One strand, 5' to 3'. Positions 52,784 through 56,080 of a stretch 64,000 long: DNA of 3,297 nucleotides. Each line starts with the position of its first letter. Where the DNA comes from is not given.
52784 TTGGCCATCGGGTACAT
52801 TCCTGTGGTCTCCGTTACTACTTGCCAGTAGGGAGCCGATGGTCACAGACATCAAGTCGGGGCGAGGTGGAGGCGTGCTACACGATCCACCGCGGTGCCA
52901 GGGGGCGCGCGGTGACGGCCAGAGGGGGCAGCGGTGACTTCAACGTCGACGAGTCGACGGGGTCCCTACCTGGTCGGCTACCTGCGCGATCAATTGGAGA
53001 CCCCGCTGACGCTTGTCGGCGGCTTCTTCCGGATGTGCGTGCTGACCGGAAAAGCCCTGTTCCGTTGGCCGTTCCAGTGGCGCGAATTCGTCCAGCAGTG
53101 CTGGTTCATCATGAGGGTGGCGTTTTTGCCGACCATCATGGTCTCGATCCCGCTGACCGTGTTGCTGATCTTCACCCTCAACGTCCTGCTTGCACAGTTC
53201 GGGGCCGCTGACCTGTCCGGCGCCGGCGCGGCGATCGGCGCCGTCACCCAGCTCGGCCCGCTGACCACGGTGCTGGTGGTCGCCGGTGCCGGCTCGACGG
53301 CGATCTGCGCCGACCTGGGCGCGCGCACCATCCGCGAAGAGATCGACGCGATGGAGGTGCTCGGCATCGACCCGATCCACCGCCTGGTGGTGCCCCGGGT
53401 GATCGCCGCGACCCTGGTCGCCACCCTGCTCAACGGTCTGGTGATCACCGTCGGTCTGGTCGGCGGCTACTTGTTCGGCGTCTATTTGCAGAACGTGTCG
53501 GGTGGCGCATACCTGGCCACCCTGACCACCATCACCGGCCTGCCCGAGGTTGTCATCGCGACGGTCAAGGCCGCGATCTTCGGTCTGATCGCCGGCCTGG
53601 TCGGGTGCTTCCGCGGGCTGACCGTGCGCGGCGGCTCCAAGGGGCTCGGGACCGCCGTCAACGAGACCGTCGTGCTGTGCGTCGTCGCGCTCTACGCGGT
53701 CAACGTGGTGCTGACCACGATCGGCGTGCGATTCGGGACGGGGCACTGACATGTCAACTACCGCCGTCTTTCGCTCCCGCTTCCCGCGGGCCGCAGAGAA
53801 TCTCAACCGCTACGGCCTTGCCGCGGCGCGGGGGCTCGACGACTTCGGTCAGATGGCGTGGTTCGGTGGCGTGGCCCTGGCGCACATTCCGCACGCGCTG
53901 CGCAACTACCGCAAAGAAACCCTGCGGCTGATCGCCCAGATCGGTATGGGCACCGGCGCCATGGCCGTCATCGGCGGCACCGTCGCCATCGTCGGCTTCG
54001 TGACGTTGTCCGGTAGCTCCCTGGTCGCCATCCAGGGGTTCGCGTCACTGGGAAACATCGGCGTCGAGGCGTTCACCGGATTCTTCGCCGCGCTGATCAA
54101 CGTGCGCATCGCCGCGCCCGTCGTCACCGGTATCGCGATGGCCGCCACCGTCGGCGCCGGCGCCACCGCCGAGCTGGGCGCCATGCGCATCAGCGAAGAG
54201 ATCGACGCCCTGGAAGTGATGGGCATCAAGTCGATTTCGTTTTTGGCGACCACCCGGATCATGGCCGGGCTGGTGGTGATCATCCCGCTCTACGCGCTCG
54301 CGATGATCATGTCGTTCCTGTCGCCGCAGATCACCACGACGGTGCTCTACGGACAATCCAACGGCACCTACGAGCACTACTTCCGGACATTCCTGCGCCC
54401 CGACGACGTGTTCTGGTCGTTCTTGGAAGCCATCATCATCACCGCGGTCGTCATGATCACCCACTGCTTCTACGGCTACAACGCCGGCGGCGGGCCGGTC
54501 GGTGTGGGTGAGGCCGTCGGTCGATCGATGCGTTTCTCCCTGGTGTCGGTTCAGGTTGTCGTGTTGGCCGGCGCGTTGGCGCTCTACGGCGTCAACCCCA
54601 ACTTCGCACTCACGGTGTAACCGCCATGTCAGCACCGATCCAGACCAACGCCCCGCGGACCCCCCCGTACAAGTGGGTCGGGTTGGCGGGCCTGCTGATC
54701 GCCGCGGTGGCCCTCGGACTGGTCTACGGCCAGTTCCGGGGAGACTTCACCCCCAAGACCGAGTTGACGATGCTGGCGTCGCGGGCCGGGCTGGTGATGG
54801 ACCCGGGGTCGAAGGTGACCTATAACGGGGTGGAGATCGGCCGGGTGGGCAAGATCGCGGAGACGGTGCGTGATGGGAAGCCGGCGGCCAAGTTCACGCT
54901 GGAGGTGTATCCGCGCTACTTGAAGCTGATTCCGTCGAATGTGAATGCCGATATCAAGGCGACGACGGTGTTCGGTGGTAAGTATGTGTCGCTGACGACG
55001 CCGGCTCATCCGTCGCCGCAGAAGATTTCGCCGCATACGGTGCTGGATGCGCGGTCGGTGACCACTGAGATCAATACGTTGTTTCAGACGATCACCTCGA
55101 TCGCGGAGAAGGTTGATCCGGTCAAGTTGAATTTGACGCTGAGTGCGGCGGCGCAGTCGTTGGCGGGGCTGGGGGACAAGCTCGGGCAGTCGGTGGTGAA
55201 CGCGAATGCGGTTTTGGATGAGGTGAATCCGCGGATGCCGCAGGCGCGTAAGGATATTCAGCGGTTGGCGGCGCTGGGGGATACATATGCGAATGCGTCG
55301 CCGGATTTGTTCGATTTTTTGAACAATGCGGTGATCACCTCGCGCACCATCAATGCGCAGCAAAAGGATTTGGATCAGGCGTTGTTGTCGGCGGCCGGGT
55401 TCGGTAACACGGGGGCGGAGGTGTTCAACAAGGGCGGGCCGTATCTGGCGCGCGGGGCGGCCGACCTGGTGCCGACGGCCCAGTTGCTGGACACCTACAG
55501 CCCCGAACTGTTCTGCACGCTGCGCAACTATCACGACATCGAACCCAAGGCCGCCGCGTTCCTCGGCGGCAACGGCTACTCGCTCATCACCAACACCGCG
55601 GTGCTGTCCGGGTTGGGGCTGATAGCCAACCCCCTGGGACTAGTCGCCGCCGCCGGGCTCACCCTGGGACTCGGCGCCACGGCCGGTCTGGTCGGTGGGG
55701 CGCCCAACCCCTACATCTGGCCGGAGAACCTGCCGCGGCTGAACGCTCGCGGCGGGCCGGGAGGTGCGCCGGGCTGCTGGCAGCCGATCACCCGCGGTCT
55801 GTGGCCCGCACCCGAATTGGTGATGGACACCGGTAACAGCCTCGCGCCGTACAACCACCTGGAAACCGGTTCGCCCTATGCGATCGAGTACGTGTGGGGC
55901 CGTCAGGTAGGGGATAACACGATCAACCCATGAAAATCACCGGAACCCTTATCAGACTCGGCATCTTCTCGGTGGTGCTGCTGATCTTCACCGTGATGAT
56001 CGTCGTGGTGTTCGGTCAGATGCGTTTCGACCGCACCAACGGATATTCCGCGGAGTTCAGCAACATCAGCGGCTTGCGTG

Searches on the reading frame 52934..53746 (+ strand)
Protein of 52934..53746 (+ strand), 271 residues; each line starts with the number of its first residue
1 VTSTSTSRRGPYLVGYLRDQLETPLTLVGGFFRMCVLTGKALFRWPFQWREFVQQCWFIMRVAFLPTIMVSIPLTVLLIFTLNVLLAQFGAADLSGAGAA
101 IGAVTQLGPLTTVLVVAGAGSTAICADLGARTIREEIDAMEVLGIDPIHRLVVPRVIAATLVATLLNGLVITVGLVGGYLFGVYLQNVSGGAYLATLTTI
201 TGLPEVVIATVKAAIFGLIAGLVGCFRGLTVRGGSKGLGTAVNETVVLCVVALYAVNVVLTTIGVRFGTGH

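Call 53: search_protein_families(library=pfam, proteins=[window:52934-53746:+])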
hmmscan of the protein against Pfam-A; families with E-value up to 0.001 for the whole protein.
window:52934-53746:+ (271 aa): 1 family
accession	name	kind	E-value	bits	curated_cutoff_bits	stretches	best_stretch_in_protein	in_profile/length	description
PF02405.21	MlaE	-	6.3e-58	196.3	22.5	1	52-262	1-211/212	Permease MlaE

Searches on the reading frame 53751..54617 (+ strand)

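Call 53: search_protein_families(library=pfam, proteins=[window:53751-54617:+])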
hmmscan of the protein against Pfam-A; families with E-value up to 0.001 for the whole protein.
window:53751-54617:+ (289 aa): 1 family
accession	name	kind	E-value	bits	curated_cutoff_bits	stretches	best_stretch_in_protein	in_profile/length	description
PF02405.21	MlaE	-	1.9e-53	181.6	22.5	1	70-271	5-206/212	Permease MlaE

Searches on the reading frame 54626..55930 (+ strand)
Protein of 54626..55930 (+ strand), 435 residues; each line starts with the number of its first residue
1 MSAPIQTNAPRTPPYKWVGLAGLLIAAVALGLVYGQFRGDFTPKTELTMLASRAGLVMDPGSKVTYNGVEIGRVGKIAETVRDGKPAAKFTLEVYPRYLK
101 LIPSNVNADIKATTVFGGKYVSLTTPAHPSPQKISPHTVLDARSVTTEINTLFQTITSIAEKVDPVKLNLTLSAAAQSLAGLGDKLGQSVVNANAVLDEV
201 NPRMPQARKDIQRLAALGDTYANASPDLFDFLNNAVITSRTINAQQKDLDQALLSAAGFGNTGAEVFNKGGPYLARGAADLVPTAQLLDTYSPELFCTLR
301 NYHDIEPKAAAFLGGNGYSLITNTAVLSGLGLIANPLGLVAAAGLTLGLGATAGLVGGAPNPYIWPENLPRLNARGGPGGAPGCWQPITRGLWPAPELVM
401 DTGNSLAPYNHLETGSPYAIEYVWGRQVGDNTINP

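Call 53: search_protein_families(library=pfam, proteins=[window:54626-55930:+])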
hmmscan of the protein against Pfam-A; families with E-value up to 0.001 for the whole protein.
window:54626-55930:+ (435 aa): 2 families
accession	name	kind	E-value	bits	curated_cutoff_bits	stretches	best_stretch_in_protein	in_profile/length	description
PF11887.13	Mce4_CUP1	-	3.7e-78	262.6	32.6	1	130-378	1-222/222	Cholesterol uptake porter CUP1 of Mce4, putative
PF02470.25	MlaD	-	1.6e-14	54.4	25.1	1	44-125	2-80/81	MlaD protein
